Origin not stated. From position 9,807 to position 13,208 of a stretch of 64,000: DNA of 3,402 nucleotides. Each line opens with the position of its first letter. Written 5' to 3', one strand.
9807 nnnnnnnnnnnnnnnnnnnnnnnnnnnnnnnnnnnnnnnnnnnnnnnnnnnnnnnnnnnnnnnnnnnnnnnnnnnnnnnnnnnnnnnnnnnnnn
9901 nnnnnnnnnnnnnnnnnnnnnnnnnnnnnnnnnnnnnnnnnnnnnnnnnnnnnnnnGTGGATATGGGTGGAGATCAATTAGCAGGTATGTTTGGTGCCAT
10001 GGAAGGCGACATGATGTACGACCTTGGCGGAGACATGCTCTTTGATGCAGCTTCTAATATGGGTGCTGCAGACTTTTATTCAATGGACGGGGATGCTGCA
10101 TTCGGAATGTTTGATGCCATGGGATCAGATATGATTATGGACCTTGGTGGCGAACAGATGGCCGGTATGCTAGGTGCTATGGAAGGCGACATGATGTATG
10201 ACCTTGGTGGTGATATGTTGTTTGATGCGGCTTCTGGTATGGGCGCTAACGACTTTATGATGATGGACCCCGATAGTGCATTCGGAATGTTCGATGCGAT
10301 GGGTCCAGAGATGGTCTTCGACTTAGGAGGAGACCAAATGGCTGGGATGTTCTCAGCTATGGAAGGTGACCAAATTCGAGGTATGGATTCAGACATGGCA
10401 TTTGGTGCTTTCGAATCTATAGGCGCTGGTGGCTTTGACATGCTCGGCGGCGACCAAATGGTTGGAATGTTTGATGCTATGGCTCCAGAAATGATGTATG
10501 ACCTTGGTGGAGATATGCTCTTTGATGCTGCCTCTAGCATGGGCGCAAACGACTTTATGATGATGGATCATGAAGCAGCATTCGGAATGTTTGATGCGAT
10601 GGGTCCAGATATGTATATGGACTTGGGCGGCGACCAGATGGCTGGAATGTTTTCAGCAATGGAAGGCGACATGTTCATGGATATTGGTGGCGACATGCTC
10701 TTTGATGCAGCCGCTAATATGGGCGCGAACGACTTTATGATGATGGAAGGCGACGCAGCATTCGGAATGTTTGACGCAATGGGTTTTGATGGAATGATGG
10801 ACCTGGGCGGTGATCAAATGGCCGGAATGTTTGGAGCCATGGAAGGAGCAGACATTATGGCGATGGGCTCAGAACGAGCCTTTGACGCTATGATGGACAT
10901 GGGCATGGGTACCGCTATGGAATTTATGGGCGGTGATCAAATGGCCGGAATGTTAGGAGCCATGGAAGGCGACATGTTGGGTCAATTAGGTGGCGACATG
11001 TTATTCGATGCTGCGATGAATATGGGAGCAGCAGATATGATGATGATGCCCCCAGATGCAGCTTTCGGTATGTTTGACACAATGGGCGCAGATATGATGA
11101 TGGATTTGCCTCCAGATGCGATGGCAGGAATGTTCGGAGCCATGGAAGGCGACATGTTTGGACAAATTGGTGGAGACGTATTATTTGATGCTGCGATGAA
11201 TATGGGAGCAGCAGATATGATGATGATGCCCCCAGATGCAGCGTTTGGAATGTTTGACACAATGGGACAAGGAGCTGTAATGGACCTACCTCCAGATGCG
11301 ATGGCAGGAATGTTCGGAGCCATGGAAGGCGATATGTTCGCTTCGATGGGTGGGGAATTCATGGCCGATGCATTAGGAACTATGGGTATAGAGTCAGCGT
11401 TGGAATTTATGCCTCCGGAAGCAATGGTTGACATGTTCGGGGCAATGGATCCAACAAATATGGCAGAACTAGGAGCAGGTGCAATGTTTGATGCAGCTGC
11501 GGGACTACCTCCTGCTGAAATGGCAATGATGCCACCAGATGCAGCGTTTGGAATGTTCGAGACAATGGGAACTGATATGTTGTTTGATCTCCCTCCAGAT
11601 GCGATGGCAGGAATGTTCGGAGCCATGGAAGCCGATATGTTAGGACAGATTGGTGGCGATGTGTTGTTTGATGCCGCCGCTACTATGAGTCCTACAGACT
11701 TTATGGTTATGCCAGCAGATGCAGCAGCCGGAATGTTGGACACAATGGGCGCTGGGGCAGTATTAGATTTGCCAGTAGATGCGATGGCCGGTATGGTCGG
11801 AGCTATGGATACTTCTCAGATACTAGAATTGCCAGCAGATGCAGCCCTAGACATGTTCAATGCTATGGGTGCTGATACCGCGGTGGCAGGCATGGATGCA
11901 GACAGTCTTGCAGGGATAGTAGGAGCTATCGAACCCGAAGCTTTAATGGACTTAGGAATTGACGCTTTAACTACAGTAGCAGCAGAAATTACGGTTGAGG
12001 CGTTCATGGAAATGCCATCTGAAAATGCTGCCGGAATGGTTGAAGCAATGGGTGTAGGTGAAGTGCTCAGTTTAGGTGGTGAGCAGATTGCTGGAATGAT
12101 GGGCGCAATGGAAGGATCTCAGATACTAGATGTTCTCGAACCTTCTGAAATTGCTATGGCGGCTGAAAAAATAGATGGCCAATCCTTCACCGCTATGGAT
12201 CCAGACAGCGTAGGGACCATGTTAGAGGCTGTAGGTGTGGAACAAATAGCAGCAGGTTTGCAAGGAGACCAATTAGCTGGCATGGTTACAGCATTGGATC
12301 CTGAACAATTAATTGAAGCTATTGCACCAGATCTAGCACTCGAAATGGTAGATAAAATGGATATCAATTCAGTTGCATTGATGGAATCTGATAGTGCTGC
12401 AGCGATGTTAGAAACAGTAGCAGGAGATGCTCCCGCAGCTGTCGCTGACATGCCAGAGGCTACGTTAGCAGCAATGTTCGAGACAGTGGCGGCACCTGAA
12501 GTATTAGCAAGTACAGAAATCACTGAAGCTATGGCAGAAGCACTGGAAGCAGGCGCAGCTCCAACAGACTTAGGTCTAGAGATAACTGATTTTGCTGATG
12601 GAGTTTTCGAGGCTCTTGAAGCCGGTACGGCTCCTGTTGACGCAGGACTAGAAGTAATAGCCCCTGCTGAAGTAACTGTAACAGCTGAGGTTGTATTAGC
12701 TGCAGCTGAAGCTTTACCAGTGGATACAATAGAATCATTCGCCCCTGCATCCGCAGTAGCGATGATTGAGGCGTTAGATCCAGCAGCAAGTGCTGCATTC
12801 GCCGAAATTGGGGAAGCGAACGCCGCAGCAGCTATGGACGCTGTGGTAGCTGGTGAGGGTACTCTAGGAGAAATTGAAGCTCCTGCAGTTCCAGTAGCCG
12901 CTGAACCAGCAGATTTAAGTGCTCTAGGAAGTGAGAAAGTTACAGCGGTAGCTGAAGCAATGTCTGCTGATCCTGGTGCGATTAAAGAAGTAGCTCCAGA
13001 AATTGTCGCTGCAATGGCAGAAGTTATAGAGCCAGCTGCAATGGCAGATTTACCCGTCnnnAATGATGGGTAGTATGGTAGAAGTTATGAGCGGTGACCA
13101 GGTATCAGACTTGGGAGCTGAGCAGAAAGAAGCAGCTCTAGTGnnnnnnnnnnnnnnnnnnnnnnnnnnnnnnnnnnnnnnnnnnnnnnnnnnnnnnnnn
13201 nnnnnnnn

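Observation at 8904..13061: Giant secreted or anchored methionine-rich, hyper-acidic repeat protein with no recognisable family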

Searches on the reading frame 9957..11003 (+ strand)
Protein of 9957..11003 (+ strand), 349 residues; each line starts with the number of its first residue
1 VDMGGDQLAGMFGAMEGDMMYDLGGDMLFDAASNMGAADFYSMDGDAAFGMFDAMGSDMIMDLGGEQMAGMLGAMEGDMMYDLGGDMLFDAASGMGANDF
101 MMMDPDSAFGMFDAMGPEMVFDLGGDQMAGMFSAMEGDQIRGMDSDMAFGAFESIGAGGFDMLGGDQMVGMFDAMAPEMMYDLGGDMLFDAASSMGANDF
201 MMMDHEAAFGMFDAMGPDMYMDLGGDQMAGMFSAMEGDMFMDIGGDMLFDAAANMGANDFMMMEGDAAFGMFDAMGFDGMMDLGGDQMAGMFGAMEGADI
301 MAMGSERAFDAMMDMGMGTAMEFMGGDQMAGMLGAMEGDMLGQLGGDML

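Call 20: search_protein_families(library=pfam, proteins=[window:9957-11003:+], max_evalue=10)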
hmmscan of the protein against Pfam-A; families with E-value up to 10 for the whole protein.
window:9957-11003:+ (349 aa): 0 families

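Call 58: find_related_loci(query=A2, collection=metagenome_contigs, flank=8000)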
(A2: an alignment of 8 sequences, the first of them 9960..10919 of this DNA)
Query A2 (320 aa) in metagenome_contigs; peptide patterns used: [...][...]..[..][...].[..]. (x = any residue, [..] = any of these).
225 stretches matched a pattern; 23 encode a relative of the query (tblastn E <= 1e-3); 22 distinct loci.
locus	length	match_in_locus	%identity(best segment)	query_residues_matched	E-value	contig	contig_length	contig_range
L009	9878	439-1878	91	2-320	1e-166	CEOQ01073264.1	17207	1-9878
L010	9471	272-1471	86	2-320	7e-157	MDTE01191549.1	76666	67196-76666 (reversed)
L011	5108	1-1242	47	2-320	5e-72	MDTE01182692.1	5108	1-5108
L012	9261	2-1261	54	2-320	8e-80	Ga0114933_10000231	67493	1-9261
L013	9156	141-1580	46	2-320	6e-64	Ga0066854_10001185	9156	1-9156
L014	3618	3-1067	46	1-315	2e-59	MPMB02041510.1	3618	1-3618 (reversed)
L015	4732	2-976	46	1-320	2e-53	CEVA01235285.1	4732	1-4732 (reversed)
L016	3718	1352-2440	31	1-292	3e-28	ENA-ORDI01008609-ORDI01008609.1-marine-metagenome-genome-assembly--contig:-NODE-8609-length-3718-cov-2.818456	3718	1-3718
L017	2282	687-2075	32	1-320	6e-27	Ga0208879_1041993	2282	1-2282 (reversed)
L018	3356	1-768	38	2-313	8e-26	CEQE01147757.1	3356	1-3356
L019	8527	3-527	36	1-314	6e-22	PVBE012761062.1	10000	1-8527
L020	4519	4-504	36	2-300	5e-17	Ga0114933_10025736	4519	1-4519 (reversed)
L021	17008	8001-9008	27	2-314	1e-13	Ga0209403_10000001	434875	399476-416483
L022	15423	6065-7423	27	1-311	3e-13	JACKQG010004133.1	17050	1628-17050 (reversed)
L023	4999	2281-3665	27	2-314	1e-12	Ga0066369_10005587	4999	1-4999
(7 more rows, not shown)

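Call 60: predict_structure(alignment_id=A2)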
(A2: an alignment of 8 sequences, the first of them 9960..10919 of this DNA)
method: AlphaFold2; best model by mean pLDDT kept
length: 320 residues; sequences in the alignment: 8
mean_pLDDT: 90.8   pTM: 0.82
mean pLDDT of the five models: 90.8, 90.1, 89.4, 89.1, 87.1
residues with pLDDT >= 90: 215; 70-90: 104; 50-70: 1; < 50: 0
segments of 3 or more residues with pLDDT < 50: none
pLDDT, mean of each block of 10 residues (from residue 1): 84 85 89 90 89 88 92 91 90 92 94 92 93 93 92 89 92 91 92 93 93 90 93 92 90 92 93 92 92 90 88 86
secondary structure, 60 per line:
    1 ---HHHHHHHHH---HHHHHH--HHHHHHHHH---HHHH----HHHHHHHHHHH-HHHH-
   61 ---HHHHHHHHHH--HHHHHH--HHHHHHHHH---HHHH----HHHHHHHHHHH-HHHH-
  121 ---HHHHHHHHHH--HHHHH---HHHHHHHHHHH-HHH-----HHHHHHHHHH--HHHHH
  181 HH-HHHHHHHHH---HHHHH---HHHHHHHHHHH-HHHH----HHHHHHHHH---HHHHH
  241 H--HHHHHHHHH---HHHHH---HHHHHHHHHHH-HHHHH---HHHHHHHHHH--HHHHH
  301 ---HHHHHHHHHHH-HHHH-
elements in order: H4-12 H16-21 H24-32 H36-39 H44-54 H56-59 H64-73 H76-81 H84-92 H96-99 H104-114 H116-119 H124-133 H136-140 H144-154 H164-173 H176-182 H184-192 H196-200 H204-214 H216-219 H224-232 H236-241 H244-252 H256-260 H264-274 H276-280 H284-293 H296-300 H304-314 H316-319

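Call 63: fold_search(model_id=the predicted structure, library=pdb)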
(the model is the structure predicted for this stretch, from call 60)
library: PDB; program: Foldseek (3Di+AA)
matches with E <= 10: 672; with E <= 0.001: 5
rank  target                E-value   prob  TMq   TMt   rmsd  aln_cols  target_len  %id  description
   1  4rv1_C                1.8e-04  1.00  0.35  0.30  11.0       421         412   12  Crystal Structure of Engineered Protein. Northeast Structural Genomics Consortium (NESG) Target OR497. (released 2014-12-10)
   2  5mfl_A                2.7e-04  0.99  0.26  0.25  12.7       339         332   12  Designed armadillo repeat protein (KR)5_GS10_YIIIM6AII (released 2017-09-13)
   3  4rv1_F                2.9e-04  1.00  0.34  0.28  11.6       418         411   13  Crystal Structure of Engineered Protein. Northeast Structural Genomics Consortium (NESG) Target OR497. (released 2014-12-10)
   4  6sa7_A                4.4e-04  0.97  0.24  0.19  12.8       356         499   12  DARPin-Armadillo fusion C8long83 (released 2019-11-20)
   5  6s9o_B                9.4e-04  0.97  0.26  0.25  11.9       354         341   12  Designed Armadillo Repeat protein internal Lock1 fused to target peptide KRKRKLKFKR (released 2020-02-19)
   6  5mfl_B                1.0e-03  0.97  0.25  0.25  12.9       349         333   11  Designed armadillo repeat protein (KR)5_GS10_YIIIM6AII (released 2017-09-13)
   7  5mfm_F                1.1e-03  0.96  0.25  0.24  13.6       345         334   12  Designed armadillo repeat protein peptide fusion YIIIM6AII_GS11_(KR)5 (released 2017-09-13)
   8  6sa8_A                2.0e-03  0.92  0.24  0.16  13.5       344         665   11  ring-like DARPin-Armadillo fusion H83_D01 (released 2019-11-20)
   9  5mfl_C                2.5e-03  0.92  0.25  0.24  12.9       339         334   11  Designed armadillo repeat protein (KR)5_GS10_YIIIM6AII (released 2017-09-13)
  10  8g9j                  2.5e-03  0.60  0.16  0.21  16.8       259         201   12  Geometrically programmable nanomaterial construction using regularized protein building blocks (released 2024-03-13)
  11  8gel_A                2.5e-03  0.16  0.10  0.08  22.5       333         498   12  Cryo-EM structure of synthetic tetrameric building block sC4 (released 2024-03-13)
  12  6s9o_C                2.6e-03  0.92  0.26  0.25  12.9       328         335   12  Designed Armadillo Repeat protein internal Lock1 fused to target peptide KRKRKLKFKR (released 2020-02-19)
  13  5mfm_B                2.8e-03  0.91  0.24  0.24  13.2       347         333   12  Designed armadillo repeat protein peptide fusion YIIIM6AII_GS11_(KR)5 (released 2017-09-13)
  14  5mfd_A                2.9e-03  0.92  0.25  0.25  13.6       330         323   10  Designed armadillo repeat protein YIIIM''6AII in complex with pD_(KR)5 (released 2017-07-19)
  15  6s9o_A                3.8e-03  0.84  0.24  0.23  12.8       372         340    9  Designed Armadillo Repeat protein internal Lock1 fused to target peptide KRKRKLKFKR (released 2020-02-19)
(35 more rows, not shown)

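Call 77: search_protein_families(library=ncbifam, proteins=[L021:5651-6439:+, L014:1597-2409:+, L009:4757-6016:-, L009:4355-4741:+], max_evalue=0.1)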
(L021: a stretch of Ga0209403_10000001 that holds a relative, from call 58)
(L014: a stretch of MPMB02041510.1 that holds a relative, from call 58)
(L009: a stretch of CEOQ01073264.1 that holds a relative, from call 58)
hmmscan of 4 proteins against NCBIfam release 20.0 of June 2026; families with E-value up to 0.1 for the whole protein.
L021:5651-6439:+ (263 aa): 0 families

L014:1597-2409:+ (271 aa): 1 family
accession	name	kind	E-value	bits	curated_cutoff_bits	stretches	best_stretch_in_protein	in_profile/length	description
NF033761.1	gliding_GltJ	equivalog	0.002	17.3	450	1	10-118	378-489/671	adventurous gliding motility protein GltJ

L009:4757-6016:- (419 aa): 12 families
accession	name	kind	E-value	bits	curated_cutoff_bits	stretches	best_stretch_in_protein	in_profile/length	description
NF049980.1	SfMCT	equivalog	5.4e-30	104.3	320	1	31-399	16-378/378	L-lactate MFS transporter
NF038246.1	bile_salt_MFS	equivalog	1.7e-24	86.4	400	1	31-410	20-402/408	conjugated bile salt MFS transporter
TIGR00893.1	2A0114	subfamily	1.6e-19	70.2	395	2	41-293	18-274/399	D-galactonate transporter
TIGR00881.1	2A0104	subfamily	1.4e-14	53.9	407.75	1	40-255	18-236/379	phosphoglycerate transporter protein PgtP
TIGR00890.1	2A0111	subfamily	2e-14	53.3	374.85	1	36-388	22-356/377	oxalate/formate antiport family MFS transporter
TIGR04259.1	oxa_formateAnti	equivalog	2.8e-12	46.2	335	1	19-413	5-394/405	oxalate/formate MFS antiporter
TIGR00891.1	2A0112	subfamily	2.3e-06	26.9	552.9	1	29-393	24-398/405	sialate:H+ symport family MFS transporter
TIGR00880.1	2_A_01_02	superfamily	0.00042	20.4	131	1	62-186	8-132/141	multidrug resistance protein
NF008661.1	PRK11663.1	subfamily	0.00054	19.1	564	1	65-386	78-407/439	MFS transporter family glucose-6-phosphate receptor UhpC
TIGR00886.1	2A0108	subfamily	0.0018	17.4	311.7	1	35-178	19-174/368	NarK family nitrate/nitrite MFS transporter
NF007372.0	PRK09874.1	equivalog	0.011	14.9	571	1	53-182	258-388/408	multidrug efflux MFS transporter MdtG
NF033733.1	MFS_ArsK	equivalog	0.065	12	400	0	19-410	6-384/388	arsenite efflux MFS transporter ArsK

L009:4355-4741:+ (129 aa): 37 families (the best 25 are shown)
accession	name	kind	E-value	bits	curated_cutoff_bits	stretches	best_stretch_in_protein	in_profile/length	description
NF050075.1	SMU1112c_YaeR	equivalog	6.9e-09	36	140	1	7-119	1-123/125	SMU1112c/YaeR family gloxylase I-like metalloprotein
NF003152.0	PRK04101.1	equivalog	1.5e-08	35.1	171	1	7-121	2-118/139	metallothiol transferase FosB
TIGR00068.2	glyox_I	equivalog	1.5e-08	34.7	120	2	10-43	2-35/143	lactoylglutathione lyase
NF000085.1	Fos_BSH_Saur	exception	1.9e-07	31.5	260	1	7-123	2-120/139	FosB1/FosB3 family fosfomycin resistance bacillithiol transferase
NF000496.2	Fos_GSH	equivalog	2.6e-07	30.8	180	1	7-120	2-115/136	fosfomycin resistance glutathione transferase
NF050074.1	glyox_I_GloA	exception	3.2e-07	30.6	165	1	71-120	71-120/121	lactoylglutathione lyase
TIGR03081.1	metmalonyl_epim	equivalog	4.6e-07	30.4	114.95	1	10-96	2-101/129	methylmalonyl-CoA epimerase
NF000493.1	Fos_BSH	exception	8.2e-07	29.5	240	1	7-121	1-117/137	FosB/FosD family fosfomycin resistance bacillithiol transferase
NF000124.1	fos-Vibrio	exception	8.5e-07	29.2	250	1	9-122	4-112/132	FosG/FosC2-related fosfomycin resistance glutathione transferase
NF000094.1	354827590_fosA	exception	5.1e-06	26.7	275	1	7-119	2-111/135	FosA family fosfomycin resistance glutathione transferase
NF053877.1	FosA12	exception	5.2e-06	26.6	270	1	7-120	2-112/135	fosfomycin resistance glutathione transferase FosA12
NF000222.1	FosX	equivalog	2e-05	24.9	170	1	10-121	1-117/127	FosX/FosE/FosI family fosfomycin resistance hydrolase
NF000074.1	299782349_fosC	exception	2.5e-05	24.4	250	1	7-123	2-113/132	FosC2 family fosfomycin resistance glutathione transferase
TIGR02295.1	HpaD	equivalog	3.3e-05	23.2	321.4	1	10-119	5-115/298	3,4-dihydroxyphenylacetate 2,3-dioxygenase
NF000221.4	FosA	exception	5.4e-05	23.1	250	1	7-120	2-115/137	FosA family fosfomycin resistance glutathione transferase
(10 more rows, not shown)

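Call 80: search_protein_families(library=pfam, proteins=[L021:5651-6439:+, L014:1597-2409:+, L022:4028-4759:+], max_evalue=1)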
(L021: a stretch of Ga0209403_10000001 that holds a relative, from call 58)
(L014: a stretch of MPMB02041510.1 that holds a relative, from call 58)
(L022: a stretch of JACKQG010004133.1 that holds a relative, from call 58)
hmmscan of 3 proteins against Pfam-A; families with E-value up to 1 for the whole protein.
L021:5651-6439:+ (263 aa): 0 families

L014:1597-2409:+ (271 aa): 0 families

L022:4028-4759:+ (244 aa): 2 families
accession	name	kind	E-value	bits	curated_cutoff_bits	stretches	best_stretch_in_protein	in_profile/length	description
PF04886.17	PT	-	9.7e-05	22.3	26.2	1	67-91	2-26/36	PT disordered repeat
PF22464.2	Spike_JR1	-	0.091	13.6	26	1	8-46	20-59/78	Spike protein P1, first jelly-roll domain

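Call 92: search_solved_structures(query=A2, max_evalue=1)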
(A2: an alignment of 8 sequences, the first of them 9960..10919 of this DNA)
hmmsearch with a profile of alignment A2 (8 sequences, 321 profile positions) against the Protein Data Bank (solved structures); distinct sequences matched with E-value up to 1: 1.
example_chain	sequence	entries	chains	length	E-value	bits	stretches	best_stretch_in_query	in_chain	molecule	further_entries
9zem_A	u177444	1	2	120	0.86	12.3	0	125-228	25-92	HeliScrew4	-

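Call 93: search_protein_families(library=pfam, alignment_id=A2, max_evalue=1)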
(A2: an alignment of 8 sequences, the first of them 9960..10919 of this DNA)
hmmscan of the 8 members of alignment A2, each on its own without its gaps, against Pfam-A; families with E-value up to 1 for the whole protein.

A. member 1, window:9960-10919:+ (320 aa): 0 families

B. families by the number of members that match (of 8 scanned): 15 families
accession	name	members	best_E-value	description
PF20080.4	ALTTAQ_rpt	2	6.4e-06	ALTTAQ repeat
PF24279.1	HVO_2525_N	2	0.011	HVO_2525, N-terminal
PF11865.14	mTOR_dom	2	0.047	Serine/threonine-protein kinase mTOR domain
PF21704.3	POLH-Rev1_HhH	2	0.15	DNApol eta/Rev1, HhH motif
PF11248.13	DUF3046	2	0.3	Protein of unknown function (DUF3046)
PF19976.4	GAAD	1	0.0055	GTPase-associated adaptor domain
PF18579.7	Raf1_HTH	1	0.026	Rubisco accumulation factor 1 helix turn helix domain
PF24341.1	OB_DEPS-1_6th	1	0.045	P-granule-associated protein DEPS-1, sixth OB-fold domain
PF07626.16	PSD3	1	0.083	Protein of unknown function (DUF1587)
PF13405.12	EF-hand_6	1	0.1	EF-hand domain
PF04629.19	ICA69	1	0.2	Islet cell autoantigen ICA69, C-terminal domain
PF14070.11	YjfB_motility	1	0.4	Putative motility protein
PF03448.22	MgtE_N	1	0.53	MgtE intracellular N domain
PF10734.14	DUF2523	1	0.53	Protein of unknown function (DUF2523)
PF21396.3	AAA_lid_12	1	0.74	AAA+ ATPase lid domain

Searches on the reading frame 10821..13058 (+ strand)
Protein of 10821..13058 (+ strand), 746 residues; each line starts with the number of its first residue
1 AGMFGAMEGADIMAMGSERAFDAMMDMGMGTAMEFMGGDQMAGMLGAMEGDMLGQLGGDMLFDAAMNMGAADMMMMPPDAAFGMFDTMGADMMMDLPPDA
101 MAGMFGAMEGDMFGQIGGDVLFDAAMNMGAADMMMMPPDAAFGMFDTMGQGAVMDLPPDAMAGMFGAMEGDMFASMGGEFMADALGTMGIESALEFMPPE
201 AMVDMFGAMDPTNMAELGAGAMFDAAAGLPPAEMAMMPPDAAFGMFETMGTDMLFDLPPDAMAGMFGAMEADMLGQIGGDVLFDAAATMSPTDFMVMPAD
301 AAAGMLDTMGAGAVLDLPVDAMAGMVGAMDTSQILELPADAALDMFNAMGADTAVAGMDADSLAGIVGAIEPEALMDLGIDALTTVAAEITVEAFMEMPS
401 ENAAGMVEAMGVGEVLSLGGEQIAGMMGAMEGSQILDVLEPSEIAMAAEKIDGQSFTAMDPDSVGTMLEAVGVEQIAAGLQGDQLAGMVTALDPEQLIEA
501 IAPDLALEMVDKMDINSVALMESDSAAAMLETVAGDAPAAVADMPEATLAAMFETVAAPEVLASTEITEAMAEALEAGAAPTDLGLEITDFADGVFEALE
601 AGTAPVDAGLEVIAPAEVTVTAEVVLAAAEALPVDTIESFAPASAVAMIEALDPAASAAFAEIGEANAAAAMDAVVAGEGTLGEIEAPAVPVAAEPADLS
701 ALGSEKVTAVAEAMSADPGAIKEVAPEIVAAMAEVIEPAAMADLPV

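Call 40: find_homologous_proteins(query=window:10821-13058:+, max_evalue=0.001)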
Query window:10821-13058:+ (746 aa): 3 proteins with E <= 0.001 among 8000 candidates.
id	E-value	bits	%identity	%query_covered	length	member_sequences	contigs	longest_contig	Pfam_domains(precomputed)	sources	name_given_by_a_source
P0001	1.4e-72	264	30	64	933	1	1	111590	-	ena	-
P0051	7.7e-65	238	30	67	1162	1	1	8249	-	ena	-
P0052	7.3e-39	153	26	69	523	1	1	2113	-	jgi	jgi:hypothetical protein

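Call 42: find_encoding_contigs(protein=P0051, flank=10000, max_places=3)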
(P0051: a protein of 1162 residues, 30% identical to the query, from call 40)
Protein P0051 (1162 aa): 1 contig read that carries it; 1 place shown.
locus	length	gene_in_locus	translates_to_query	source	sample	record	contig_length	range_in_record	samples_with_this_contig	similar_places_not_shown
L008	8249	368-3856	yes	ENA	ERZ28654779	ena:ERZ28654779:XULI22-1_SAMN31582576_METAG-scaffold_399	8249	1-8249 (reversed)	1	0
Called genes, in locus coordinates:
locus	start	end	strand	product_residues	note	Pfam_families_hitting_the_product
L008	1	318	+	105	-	?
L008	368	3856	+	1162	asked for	-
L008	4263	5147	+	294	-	PF01522:Polysacc_deac_1, PF10096:DUF2334 (weak)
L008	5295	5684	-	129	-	PF20242:Emfourin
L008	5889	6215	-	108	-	PF20242:Emfourin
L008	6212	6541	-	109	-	PF02868:Peptidase_M4_C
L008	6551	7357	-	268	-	PF01447:Peptidase_M4, PF02868:Peptidase_M4_C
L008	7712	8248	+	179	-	?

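Call 77: search_protein_families(library=ncbifam, proteins=[P0051], max_evalue=0.1)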
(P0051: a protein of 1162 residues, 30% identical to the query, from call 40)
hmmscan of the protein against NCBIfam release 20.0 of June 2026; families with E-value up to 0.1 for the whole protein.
P0051 (1162 aa): 0 families

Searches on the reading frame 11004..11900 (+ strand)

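Call 20: search_protein_families(library=pfam, proteins=[window:11004-11900:+], max_evalue=10)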
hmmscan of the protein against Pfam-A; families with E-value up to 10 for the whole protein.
window:11004-11900:+ (299 aa): 2 families
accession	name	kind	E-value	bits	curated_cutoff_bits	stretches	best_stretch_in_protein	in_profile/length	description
PF07626.16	PSD3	-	0.035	15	23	0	14-34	25-45/65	Protein of unknown function (DUF1587)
PF03448.22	MgtE_N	-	0.29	12.1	25.9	0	123-155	48-80/102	MgtE intracellular N domain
